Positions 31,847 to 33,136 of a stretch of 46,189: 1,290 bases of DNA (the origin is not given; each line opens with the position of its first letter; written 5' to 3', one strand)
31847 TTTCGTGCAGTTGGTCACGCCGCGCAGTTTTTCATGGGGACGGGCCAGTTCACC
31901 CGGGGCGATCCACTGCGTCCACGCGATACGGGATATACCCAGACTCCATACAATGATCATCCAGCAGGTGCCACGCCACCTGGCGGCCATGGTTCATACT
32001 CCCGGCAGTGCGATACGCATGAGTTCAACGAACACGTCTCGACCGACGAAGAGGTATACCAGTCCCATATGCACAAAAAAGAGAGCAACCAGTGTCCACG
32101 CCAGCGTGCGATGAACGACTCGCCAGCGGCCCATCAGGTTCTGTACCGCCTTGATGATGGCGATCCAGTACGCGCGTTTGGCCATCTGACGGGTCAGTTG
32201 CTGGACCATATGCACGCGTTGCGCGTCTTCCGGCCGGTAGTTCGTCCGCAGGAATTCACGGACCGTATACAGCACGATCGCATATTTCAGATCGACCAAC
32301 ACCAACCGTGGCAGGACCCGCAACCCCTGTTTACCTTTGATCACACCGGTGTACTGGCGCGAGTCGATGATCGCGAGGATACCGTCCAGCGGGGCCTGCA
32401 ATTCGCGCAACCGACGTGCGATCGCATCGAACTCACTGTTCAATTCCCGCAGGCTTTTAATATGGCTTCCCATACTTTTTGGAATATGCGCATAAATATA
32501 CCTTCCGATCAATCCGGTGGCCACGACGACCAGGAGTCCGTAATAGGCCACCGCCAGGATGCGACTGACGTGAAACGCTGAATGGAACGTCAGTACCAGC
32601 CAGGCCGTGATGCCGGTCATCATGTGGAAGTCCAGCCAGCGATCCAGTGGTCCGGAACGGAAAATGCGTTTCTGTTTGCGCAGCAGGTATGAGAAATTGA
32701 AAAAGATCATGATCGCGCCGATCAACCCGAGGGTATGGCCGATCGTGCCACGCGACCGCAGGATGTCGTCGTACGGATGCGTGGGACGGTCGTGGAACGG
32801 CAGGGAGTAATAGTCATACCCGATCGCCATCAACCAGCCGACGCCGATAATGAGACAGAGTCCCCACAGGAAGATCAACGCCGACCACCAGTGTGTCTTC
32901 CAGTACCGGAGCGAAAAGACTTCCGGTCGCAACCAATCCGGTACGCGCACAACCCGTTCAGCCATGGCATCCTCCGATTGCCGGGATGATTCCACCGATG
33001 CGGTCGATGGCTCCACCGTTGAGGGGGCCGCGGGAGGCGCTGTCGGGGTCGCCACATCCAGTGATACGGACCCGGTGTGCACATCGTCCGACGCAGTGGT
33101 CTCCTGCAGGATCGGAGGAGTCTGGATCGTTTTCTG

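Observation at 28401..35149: Porin-cytochrome-like cluster with an embedded Hanks kinase: candidate kinase-coupled trans-envelope electron conduit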

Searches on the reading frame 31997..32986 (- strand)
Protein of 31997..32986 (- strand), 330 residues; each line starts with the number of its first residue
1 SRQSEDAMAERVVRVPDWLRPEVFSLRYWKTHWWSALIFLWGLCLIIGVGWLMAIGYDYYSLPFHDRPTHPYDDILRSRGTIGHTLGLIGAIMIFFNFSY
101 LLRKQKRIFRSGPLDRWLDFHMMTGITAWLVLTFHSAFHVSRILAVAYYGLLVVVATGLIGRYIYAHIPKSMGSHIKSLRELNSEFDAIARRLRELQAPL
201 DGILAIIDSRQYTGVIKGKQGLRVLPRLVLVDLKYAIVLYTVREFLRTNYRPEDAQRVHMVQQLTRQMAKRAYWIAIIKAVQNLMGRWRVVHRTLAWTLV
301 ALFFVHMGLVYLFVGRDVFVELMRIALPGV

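Call 13: find_homologous_proteins(query=window:31997-32986:-, max_evalue=0.001)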
Query window:31997-32986:- (330 aa): 6 proteins with E <= 0.001 among 4436 candidates.
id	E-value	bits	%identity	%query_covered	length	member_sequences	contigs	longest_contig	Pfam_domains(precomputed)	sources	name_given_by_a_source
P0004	2.4e-114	400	61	90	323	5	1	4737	-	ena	-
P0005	9.2e-96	339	53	88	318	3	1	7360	-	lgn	-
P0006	4.1e-23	100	41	40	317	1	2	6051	-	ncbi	-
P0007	8.0e-22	96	25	79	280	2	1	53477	-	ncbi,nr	ncbi:MAG: hypothetical protein PF541_09490 [Prolixibacteraceae bacterium]|nr:hypothetical protein [P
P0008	2.8e-18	84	35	44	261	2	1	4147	-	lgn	-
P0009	8.1e-17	79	34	83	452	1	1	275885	PF07992.21,PF13738.13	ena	-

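Call 14: find_encoding_contigs(protein=P0004, flank=10000)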
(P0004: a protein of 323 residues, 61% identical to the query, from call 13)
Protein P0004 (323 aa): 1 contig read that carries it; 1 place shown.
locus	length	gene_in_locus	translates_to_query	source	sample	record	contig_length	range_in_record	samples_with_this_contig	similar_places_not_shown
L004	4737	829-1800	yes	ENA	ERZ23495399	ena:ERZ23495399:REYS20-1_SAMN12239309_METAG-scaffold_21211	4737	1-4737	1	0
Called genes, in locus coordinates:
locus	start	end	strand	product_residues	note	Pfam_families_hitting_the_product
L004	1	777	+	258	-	?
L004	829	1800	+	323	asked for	-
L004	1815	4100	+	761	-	PF02085:Cytochrom_CIII (faint), PF14522:Cytochrome_C7 (faint), PF14537:Cytochrom_c3_2 (faint)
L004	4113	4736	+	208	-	?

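Call 15: find_encoding_contigs(protein=P0005, flank=10000)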
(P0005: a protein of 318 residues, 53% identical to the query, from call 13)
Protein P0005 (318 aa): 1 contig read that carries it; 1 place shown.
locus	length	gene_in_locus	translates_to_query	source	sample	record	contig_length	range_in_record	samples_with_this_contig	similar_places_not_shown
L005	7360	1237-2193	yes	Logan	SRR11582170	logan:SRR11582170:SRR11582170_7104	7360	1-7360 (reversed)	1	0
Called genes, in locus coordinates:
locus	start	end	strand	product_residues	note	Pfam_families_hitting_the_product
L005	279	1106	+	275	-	-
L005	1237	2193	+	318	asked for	-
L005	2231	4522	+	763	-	PF02085:Cytochrom_CIII (faint), PF14522:Cytochrome_C7 (faint), PF14537:Cytochrom_c3_2 (faint)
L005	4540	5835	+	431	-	-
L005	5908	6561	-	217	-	PF02254:TrkA_N, PF03446:NAD_binding_2 (faint), PF02080:TrkA_C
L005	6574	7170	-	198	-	PF00160:Pro_isomerase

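Call 16: find_encoding_contigs(protein=P0007, flank=10000)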
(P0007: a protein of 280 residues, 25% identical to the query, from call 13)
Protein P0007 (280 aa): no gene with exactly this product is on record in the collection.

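Call 17: find_encoding_contigs(protein=P0009, flank=10000)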
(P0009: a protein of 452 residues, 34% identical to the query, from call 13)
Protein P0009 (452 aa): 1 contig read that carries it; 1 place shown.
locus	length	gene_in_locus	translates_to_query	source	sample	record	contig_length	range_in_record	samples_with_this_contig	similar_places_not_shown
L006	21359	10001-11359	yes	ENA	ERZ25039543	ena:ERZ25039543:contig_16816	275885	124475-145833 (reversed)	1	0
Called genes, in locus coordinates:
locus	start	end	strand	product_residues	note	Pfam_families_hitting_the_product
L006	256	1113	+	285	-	-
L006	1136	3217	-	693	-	-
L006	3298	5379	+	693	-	PF00069:Pkinase, PF07714:PK_Tyr_Ser-Thr, PF17667:Pkinase_fungal (weak)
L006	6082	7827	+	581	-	PF00326:Peptidase_S9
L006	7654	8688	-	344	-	PF00155:Aminotran_1_2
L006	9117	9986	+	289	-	PF12838:Fer4_7 (faint), PF25160:LdpA_Fe-S-bd (faint), PF00037:Fer4 (faint), PF12797:Fer4_2 (weak), PF12837:Fer4_6 (faint), PF13237:Fer4_10, PF14697:Fer4_21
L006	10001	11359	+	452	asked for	PF07992:Pyr_redox_2, PF13738:Pyr_redox_3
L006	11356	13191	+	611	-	PF02085:Cytochrom_CIII (faint), PF14522:Cytochrome_C7 (faint), PF14537:Cytochrom_c3_2 (faint), PF22113:Mtrc-MtrF_II-IV_dom (weak)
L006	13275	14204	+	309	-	PF14522:Cytochrome_C7 (faint)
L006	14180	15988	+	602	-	-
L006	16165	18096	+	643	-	PF00072:Response_reg, PF00158:Sigma54_activat, PF14532:Sigma54_activ_2, PF25601:AAA_lid_14, PF02954:HTH_8, PF18024:HTH_50 (weak), PF03330:DPBB_1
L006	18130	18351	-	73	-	-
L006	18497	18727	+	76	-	PF05532:CsbD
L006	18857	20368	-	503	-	-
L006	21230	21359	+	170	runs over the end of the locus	-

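Call 29: find_related_loci(query=A4, collection=genome_contigs, flank=10000)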
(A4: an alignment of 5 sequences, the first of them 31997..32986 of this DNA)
Query A4 (330 aa) in genome_contigs; peptide patterns used: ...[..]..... (x = any residue, [..] = any of these).
13 stretches matched a pattern; 9 encode a relative of the query (tblastn E <= 1e-3); 9 distinct loci.
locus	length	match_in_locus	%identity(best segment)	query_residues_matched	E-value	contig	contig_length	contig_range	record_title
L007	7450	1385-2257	54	34-324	2e-103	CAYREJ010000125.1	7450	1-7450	MAG TPA_asm: uncultured Acidobacteriota bacterium isolate binchicken_co30_160 genome assembly, contig: NODE_5716_length_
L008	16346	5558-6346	30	44-312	9e-29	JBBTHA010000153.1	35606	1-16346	MAG: Elusimicrobiota bacterium isolate H41-bin160_1 H41_bin160_1_000000000153, whole genome shotgun sequence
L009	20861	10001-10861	33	20-315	5e-25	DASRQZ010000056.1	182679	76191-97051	MAG TPA_asm: Polyangia bacterium isolate SMAG_U4460 k141_816322, whole genome shotgun sequence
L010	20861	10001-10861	29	42-326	2e-24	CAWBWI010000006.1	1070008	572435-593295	MAG: Candidatus Eisenbacteria bacterium isolate MFD09730.bin.2.41 genome assembly, contig: contig_48829, whole genome sh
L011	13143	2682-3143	38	56-208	7e-24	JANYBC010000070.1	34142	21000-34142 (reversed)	MAG: Anaeromyxobacter sp. isolate GL140_5_metabat_469 GL140_5_k141_1020639, whole genome shotgun sequence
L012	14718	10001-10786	25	49-311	1e-19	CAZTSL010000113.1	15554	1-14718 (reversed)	MAG TPA_asm: uncultured bacterium isolate SRP162660_co2_42 genome assembly, contig: NODE_1454_length_15554_cov_19.886896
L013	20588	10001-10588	30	112-310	8e-19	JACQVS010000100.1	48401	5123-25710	MAG: Planctomycetota bacterium isolate NC_groundwater_1469_Ag_S-0.65um_64_41 S_p65_S5_coassembly_k141_2127523, whole gen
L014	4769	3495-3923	36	36-179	2e-17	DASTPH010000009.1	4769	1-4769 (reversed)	MAG TPA_asm: Anaeromyxobacteraceae bacterium isolate SMAG_U2192 k141_1117686, whole genome shotgun sequence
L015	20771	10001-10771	27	55-307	5e-14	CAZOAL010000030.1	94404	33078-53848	MAG TPA_asm: uncultured bacterium isolate SRP119689_co1_304 genome assembly, contig: NODE_208_length_94404_cov_27.980901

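Call 31: search_protein_families(library=pfam, proteins=[L009:8594-10882:+, L012:8054-10813:+, L014:1971-4319:+, L011:1230-3200:+, L008:5495-6397:+, L010:9866-10843:+, L006:9117-9986:+, L006:10001-11359:+], max_evalue=0.01)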
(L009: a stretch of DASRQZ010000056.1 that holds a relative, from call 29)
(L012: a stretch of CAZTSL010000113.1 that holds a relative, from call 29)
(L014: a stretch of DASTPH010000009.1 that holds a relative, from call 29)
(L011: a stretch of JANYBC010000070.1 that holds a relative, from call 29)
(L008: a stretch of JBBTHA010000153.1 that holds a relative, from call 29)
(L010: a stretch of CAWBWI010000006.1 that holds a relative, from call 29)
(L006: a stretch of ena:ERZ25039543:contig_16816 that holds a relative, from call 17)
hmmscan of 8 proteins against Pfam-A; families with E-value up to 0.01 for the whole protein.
L009:8594-10882:+ (762 aa): 21 families
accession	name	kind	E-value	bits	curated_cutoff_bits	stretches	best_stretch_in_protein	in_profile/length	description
PF13738.12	Pyr_redox_3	-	2.2e-41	142.6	30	1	200-454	1-282/305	Pyridine nucleotide-disulphide oxidoreductase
PF07992.20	Pyr_redox_2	-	2.1e-25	90.2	26.1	1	198-454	2-252/291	Pyridine nucleotide-disulphide oxidoreductase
PF13237.11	Fer4_10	-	1.2e-10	41.6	25.5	1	77-127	1-53/53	4Fe-4S dicluster domain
PF12797.12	Fer4_2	-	5.5e-08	32.7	24.5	2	77-97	2-22/22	4Fe-4S binding domain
PF00037.32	Fer4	-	8.9e-08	32.1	21.1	2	112-132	4-24/24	4Fe-4S binding domain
PF12837.12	Fer4_6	-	9.8e-08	32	25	1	77-99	1-23/24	4Fe-4S binding domain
PF03486.20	HI0933_like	-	2.7e-07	30.7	50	0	198-228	2-32/244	HI0933-like protein Rossmann domain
PF14697.11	Fer4_21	-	3e-07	30.9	35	1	79-133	2-59/59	4Fe-4S dicluster domain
PF12838.12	Fer4_7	-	3.3e-07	31.1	27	0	76-98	29-51/52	4Fe-4S dicluster domain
PF12831.13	FAD_oxidored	-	9.4e-07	28.9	27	1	198-237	1-41/416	FAD dependent oxidoreductase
PF01266.30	DAO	-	1.2e-06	28.8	27.9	1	198-233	1-38/353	FAD dependent oxidoreductase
PF13450.12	NAD_binding_8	-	2.5e-06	28.1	21.9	1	201-241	1-42/68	NAD(P)-binding Rossmann-like domain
PF00890.30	FAD_binding_2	-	7.3e-06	25.9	20.4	1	198-233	1-37/414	FAD binding domain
PF01946.23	Thi4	-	2.4e-05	24.1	26.2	0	197-231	18-54/235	Thi4 family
PF00070.33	Pyr_redox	-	5.3e-05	24.1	22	1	348-414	1-67/82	Pyridine nucleotide-disulphide oxidoreductase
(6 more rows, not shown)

L012:8054-10813:+ (919 aa): 20 families
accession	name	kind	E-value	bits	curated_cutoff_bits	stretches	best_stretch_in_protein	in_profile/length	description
PF13738.12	Pyr_redox_3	-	1.5e-37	129.9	30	1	336-591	2-281/305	Pyridine nucleotide-disulphide oxidoreductase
PF07992.20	Pyr_redox_2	-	5.6e-26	92.1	26.1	1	333-594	2-254/291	Pyridine nucleotide-disulphide oxidoreductase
PF00070.33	Pyr_redox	-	1.5e-08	35.4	22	1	485-556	1-72/82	Pyridine nucleotide-disulphide oxidoreductase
PF13237.11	Fer4_10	-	3e-08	33.9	25.5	1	206-257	1-53/53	4Fe-4S dicluster domain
PF03486.20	HI0933_like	-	3.5e-08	33.6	50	0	395-459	104-169/244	HI0933-like protein Rossmann domain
PF12797.12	Fer4_2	-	1.2e-07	31.7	24.5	2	206-225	2-21/22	4Fe-4S binding domain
PF14697.11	Fer4_21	-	2.7e-06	27.8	35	1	208-263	2-59/59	4Fe-4S dicluster domain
PF12831.13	FAD_oxidored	-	9e-06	25.7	27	1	333-370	1-38/416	FAD dependent oxidoreductase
PF01946.23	Thi4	-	1.3e-05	25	26.2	0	332-370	18-57/235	Thi4 family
PF13450.12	NAD_binding_8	-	1.7e-05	25.5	21.9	1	336-383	1-48/68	NAD(P)-binding Rossmann-like domain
PF12837.12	Fer4_6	-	1.7e-05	25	25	0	206-225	1-20/24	4Fe-4S binding domain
PF12838.12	Fer4_7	-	3.5e-05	24.6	27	1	213-260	1-52/52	4Fe-4S dicluster domain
PF00890.30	FAD_binding_2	-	3.8e-05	23.5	20.4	1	333-369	1-37/414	FAD binding domain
PF01266.30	DAO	-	4.9e-05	23.5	27.9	0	333-369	1-38/353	FAD dependent oxidoreductase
PF00037.32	Fer4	-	5e-05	23.4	21.1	1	241-261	3-23/24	4Fe-4S binding domain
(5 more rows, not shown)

L014:1971-4319:+ (782 aa): 20 families
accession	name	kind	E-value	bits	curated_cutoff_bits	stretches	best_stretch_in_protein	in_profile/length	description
PF13738.12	Pyr_redox_3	-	3.3e-42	145.3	30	1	214-469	1-281/305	Pyridine nucleotide-disulphide oxidoreductase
PF07992.20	Pyr_redox_2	-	2.2e-21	77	26.1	1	212-471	2-253/291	Pyridine nucleotide-disulphide oxidoreductase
PF13237.11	Fer4_10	-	2.9e-11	43.5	25.5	1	92-142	1-53/53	4Fe-4S dicluster domain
PF03486.20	HI0933_like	-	2.3e-09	37.5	50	1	275-336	106-169/244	HI0933-like protein Rossmann domain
PF12797.12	Fer4_2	-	2.1e-07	30.9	24.5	1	92-112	2-22/22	4Fe-4S binding domain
PF12838.12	Fer4_7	-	1.3e-06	29.2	27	0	129-145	36-52/52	4Fe-4S dicluster domain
PF14697.11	Fer4_21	-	2e-06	28.3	35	1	94-148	2-59/59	4Fe-4S dicluster domain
PF01266.30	DAO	-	1.2e-05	25.4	27.9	1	212-247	1-38/353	FAD dependent oxidoreductase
PF13450.12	NAD_binding_8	-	1.9e-05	25.3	21.9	1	215-255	1-42/68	NAD(P)-binding Rossmann-like domain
PF00890.30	FAD_binding_2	-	2.3e-05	24.2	20.4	1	212-247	1-36/414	FAD binding domain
PF12837.12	Fer4_6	-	7.6e-05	22.9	25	1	92-113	1-22/24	4Fe-4S binding domain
PF12831.13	FAD_oxidored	-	0.00048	20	27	0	212-252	1-42/416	FAD dependent oxidoreductase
PF00037.32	Fer4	-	0.00062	19.9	21.1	0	129-147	6-24/24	4Fe-4S binding domain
PF01946.23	Thi4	-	0.00063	19.5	26.2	0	211-243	18-51/235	Thi4 family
PF00070.33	Pyr_redox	-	0.00069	20.5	22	0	362-395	1-33/82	Pyridine nucleotide-disulphide oxidoreductase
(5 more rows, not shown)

L011:1230-3200:+ (657 aa): 25 families
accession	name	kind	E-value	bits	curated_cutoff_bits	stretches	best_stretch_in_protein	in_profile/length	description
PF13738.12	Pyr_redox_3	-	2.2e-39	135.9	30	1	170-424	1-281/305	Pyridine nucleotide-disulphide oxidoreductase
PF07992.20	Pyr_redox_2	-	1.7e-20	74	26.1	1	168-424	2-251/291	Pyridine nucleotide-disulphide oxidoreductase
PF13237.11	Fer4_10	-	1e-11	45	25.5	1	52-102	1-53/53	4Fe-4S dicluster domain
PF12797.12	Fer4_2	-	1.4e-08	34.6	24.5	2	52-72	2-22/22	4Fe-4S binding domain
PF03486.20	HI0933_like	-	3.5e-07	30.3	50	1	168-199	2-33/244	HI0933-like protein Rossmann domain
PF14697.11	Fer4_21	-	5.6e-07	30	35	1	54-108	2-59/59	4Fe-4S dicluster domain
PF12838.12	Fer4_7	-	1.6e-06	28.9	27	0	86-105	33-52/52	4Fe-4S dicluster domain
PF00037.32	Fer4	-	4.8e-06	26.6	21.1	1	86-107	3-24/24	4Fe-4S binding domain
PF00070.33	Pyr_redox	-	9.4e-06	26.5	22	0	318-383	1-66/82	Pyridine nucleotide-disulphide oxidoreductase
PF01494.25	FAD_binding_3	-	1.2e-05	25.2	22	1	168-197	3-32/349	FAD binding domain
PF13450.12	NAD_binding_8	-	1.4e-05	25.7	21.9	1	171-211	1-42/68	NAD(P)-binding Rossmann-like domain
PF12837.12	Fer4_6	-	4.2e-05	23.7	25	1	53-73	2-22/24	4Fe-4S binding domain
PF01946.23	Thi4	-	0.00023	20.9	26.2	0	167-198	18-50/235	Thi4 family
PF13434.12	Lys_Orn_oxgnase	-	0.00036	20.2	21.3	1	274-353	144-226/339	L-lysine 6-monooxygenase/L-ornithine 5-monooxygenase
PF25160.1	LdpA_Fe-S-bd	-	0.00049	20.3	27.6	1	66-107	9-44/49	LdpA Fe-S cluster-binding domain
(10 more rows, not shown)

L008:5495-6397:+ (300 aa): 2 families
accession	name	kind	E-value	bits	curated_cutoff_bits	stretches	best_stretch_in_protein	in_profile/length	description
PF01292.26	Ni_hydr_CYTB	-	0.00025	21.3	30.1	1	253-288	133-168/179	Prokaryotic cytochrome b561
PF14358.11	DUF4405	-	0.0053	17.7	26.7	1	257-281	40-64/66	Domain of unknown function (DUF4405)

L010:9866-10843:+ (325 aa): 0 families

L006:9117-9986:+ (289 aa): 15 families
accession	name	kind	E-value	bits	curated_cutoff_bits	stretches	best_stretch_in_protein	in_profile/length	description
PF13237.11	Fer4_10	-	4.7e-11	42.9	25.5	1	57-107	1-53/53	4Fe-4S dicluster domain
PF12797.12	Fer4_2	-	8.6e-11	41.5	24.5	2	57-77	2-22/22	4Fe-4S binding domain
PF12837.12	Fer4_6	-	1.5e-08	34.6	25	1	57-79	1-23/24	4Fe-4S binding domain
PF00037.32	Fer4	-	3.2e-08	33.5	21.1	2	92-112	4-24/24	4Fe-4S binding domain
PF12838.12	Fer4_7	-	6.8e-08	33.3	27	0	57-78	30-51/52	4Fe-4S dicluster domain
PF14697.11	Fer4_21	-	1.4e-07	31.9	35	1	59-113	2-59/59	4Fe-4S dicluster domain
PF25160.1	LdpA_Fe-S-bd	-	1e-06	28.9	27.6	0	60-80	23-43/49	LdpA Fe-S cluster-binding domain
PF13534.11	Fer4_17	-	7.2e-05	23.7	22.2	0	36-78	19-59/61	4Fe-4S dicluster domain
PF13484.11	Fer4_16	-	0.00074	20.7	30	0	95-114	1-20/66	4Fe-4S double cluster binding domain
PF12800.12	Fer4_4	-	0.00078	20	24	0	63-78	2-17/17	4Fe-4S binding domain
PF13459.11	Fer4_15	-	0.0011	20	22.4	0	92-139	4-30/66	4Fe-4S single cluster domain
PF17179.9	Fer4_22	-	0.0015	19.7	27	0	57-77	73-93/95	4Fe-4S dicluster domain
PF13183.11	Fer4_8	-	0.0018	19.2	27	0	94-108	3-66/68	4Fe-4S dicluster domain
PF13187.11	Fer4_9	-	0.0031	18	27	0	65-111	2-52/52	4Fe-4S dicluster domain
PF12798.12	Fer4_3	-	0.0084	17.3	27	0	96-110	1-15/15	4Fe-4S binding domain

L006:10001-11359:+ (452 aa): 3 families
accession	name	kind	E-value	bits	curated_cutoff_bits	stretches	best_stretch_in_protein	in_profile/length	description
PF13738.12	Pyr_redox_3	-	1.8e-17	64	30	1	2-145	129-283/305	Pyridine nucleotide-disulphide oxidoreductase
PF07992.20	Pyr_redox_2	-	5e-11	43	26.1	1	2-145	104-253/291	Pyridine nucleotide-disulphide oxidoreductase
PF00070.33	Pyr_redox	-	0.0032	18.4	22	1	38-73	1-35/82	Pyridine nucleotide-disulphide oxidoreductase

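Call 39: predict_structure(alignment_id=A2)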
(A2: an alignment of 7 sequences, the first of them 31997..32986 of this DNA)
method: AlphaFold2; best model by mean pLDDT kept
length: 330 residues; sequences in the alignment: 7
mean_pLDDT: 77.2   pTM: 0.59
mean pLDDT of the five models: 77.2, 74.5, 74.4, 72.1, 70.7
residues with pLDDT >= 90: 39; 70-90: 210; 50-70: 58; < 50: 23
segments of 3 or more residues with pLDDT < 50: 1-15, 171-174
pLDDT, mean of each block of 10 residues (from residue 1): 46 48 53 83 88 85 88 81 82 84 82 83 85 70 65 78 67 62 91 91 82 59 73 88 89 86 92 85 80 84 79 71 67
secondary structure, 60 per line:
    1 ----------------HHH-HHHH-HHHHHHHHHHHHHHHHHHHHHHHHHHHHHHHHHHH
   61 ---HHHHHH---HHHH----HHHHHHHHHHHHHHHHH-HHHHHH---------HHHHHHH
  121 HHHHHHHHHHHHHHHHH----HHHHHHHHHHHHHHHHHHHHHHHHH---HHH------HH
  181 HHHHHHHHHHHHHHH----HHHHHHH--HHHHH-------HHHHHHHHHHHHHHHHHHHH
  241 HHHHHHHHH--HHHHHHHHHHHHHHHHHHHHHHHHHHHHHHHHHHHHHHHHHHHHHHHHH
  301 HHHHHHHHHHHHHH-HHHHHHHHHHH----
elements in order: H21-24 H26-60 H64-69 H73-76 H81-97 H99-104 H114-137 H142-166 H179-195 H200-206 H209-213 H221-249 H252-314 H316-326

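Call 45: fold_search(model_id=the predicted structure, library=pdb)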
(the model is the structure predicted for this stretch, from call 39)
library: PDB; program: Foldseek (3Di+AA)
matches with E <= 10: 133; with E <= 0.001: 0
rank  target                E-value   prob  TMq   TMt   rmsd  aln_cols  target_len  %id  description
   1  7zjr                  3.9e-01  0.54  0.26  0.30  10.6       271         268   11  X-ray structure of the periplasmic region of PilJ from P. aeruginosa (released 2022-04-27)
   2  2yfb_B                7.3e-01  0.77  0.31  0.41   9.8       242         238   11  X-ray structure of McpS ligand binding domain in complex with succinate (released 2012-04-18)
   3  6r1j_D                9.1e-01  0.16  0.16  0.20  26.5       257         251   14  Structure of the soluble AhlC triple head mutant of the tripartite alpha-pore forming toxin, AHL, from Aeromonas hydro (released 2019-07-10)
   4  2yfa_A                1.0e+00  0.72  0.32  0.42   9.5       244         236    9  X-ray structure of McpS ligand binding domain in complex with malate (released 2012-04-18)
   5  4wpc_B                1.1e+00  0.08  0.12  0.13  30.5       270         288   12  Crystal structure of Rgd1p F-BAR domain in complex with inositol phosphate (released 2014-12-24)
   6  2yfa_B                1.4e+00  0.38  0.26  0.33   9.7       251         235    9  X-ray structure of McpS ligand binding domain in complex with malate (released 2012-04-18)
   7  7aan_B                1.4e+00  0.09  0.13  0.15  26.5       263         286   11  Crystal structure of the F-BAR domain of PSTIPIP1 (released 2022-02-23)
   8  7aal_A                1.6e+00  0.14  0.16  0.18  26.4       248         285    9  Crystal structure of the F-BAR domain of PSTIPIP1, G258A mutant (released 2022-02-23)
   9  9cus_C                1.8e+00  0.06  0.13  0.09  26.2       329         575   12  BmrCD in the outward-facing conformation bound to Hoechsts (released 2025-08-13)
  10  8wdf                  1.9e+00  0.15  0.22  0.24  10.0       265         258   11  Chemoreceptor PilJ from Pseudomonas aeruginosa PA14 (released 2024-07-24)
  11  2yfb_A                2.0e+00  0.51  0.31  0.41   9.7       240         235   10  X-ray structure of McpS ligand binding domain in complex with succinate (released 2012-04-18)
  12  7aam_B                2.0e+00  0.09  0.15  0.16  26.1       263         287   11  Crystal structure of the F-BAR domain of PSTIPIP1 bound to the CTH domain of the phosphatase LYP (released 2022-02-23)
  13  7sqc_1J               2.2e+00  0.06  0.13  0.12  45.8       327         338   15  Ciliary C1 central pair apparatus isolated from Chlamydomonas reinhardtii (released 2022-04-13)
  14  7aam_A                2.3e+00  0.08  0.14  0.16  25.9       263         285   11  Crystal structure of the F-BAR domain of PSTIPIP1 bound to the CTH domain of the phosphatase LYP (released 2022-02-23)
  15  8uck_A                2.4e+00  0.05  0.13  0.12  25.1       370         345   11  Komagataella pastoris Cytochrome c oxidase (9 subunits) in complex with human VMAT2 (released 2024-10-09)
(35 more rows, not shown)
